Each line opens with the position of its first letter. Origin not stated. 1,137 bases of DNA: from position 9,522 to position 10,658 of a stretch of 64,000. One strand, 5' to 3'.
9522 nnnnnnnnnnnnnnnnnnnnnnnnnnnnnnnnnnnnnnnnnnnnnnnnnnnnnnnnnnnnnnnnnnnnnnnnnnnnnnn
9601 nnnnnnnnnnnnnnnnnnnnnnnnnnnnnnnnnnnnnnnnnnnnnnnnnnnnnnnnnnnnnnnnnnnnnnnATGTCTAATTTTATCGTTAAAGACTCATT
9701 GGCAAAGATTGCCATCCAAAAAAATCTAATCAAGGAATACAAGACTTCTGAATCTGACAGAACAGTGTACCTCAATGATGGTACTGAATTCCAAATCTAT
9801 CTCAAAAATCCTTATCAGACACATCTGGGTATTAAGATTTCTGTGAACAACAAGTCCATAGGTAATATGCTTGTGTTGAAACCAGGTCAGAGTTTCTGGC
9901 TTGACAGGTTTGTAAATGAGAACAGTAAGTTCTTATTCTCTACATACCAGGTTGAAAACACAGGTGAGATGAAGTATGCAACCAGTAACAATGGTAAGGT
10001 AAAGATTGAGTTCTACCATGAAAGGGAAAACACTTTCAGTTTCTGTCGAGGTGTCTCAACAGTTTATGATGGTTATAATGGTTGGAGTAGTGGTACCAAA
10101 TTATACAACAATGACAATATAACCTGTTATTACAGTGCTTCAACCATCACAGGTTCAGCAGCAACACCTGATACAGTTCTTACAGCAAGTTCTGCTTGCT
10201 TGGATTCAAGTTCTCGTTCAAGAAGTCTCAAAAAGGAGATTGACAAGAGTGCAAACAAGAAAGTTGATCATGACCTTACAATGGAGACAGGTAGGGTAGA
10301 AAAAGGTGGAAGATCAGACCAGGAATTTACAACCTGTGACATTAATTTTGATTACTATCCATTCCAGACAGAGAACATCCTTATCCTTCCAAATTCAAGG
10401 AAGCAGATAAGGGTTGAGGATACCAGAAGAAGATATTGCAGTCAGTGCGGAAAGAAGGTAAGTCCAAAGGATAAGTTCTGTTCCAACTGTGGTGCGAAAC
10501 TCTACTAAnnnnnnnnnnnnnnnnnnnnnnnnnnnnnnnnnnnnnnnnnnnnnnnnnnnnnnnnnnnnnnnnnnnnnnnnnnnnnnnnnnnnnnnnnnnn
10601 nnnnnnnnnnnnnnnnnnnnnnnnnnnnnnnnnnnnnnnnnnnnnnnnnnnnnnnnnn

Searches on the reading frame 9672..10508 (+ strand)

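Call 76: search_protein_families(library=phrogs, proteins=[window:9672-10508:+], max_evalue=0.001)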
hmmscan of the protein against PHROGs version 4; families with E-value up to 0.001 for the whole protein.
window:9672-10508:+ (278 aa): 1 family
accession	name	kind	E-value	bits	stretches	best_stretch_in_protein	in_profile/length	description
phrog_2546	-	unknown function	3.6e-05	25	1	255-277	2-24/180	-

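Call 77: search_protein_families(library=pfam, proteins=[window:9672-10508:+], max_evalue=0.001)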
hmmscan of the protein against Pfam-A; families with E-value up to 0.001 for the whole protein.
window:9672-10508:+ (278 aa): 5 families
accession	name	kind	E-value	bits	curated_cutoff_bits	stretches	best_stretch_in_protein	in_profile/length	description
PF13240.11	Zn_Ribbon_1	-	2.7e-08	33.8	25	1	255-277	1-23/23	zinc-ribbon domain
PF13248.11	Zn_ribbon_3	-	3.1e-07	30.1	27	1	255-277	4-26/26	zinc-ribbon domain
PF12773.13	DZR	-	2.5e-05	24.8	27.3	1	255-274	26-45/45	Double zinc ribbon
PF17032.10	Zn_ribbon_15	-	0.00011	23.4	28.9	1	247-274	46-73/73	zinc-ribbon family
PF09297.16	Zn_ribbon_NUD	-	0.0008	19.5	24.8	0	254-267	4-17/32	NADH pyrophosphatase zinc ribbon domain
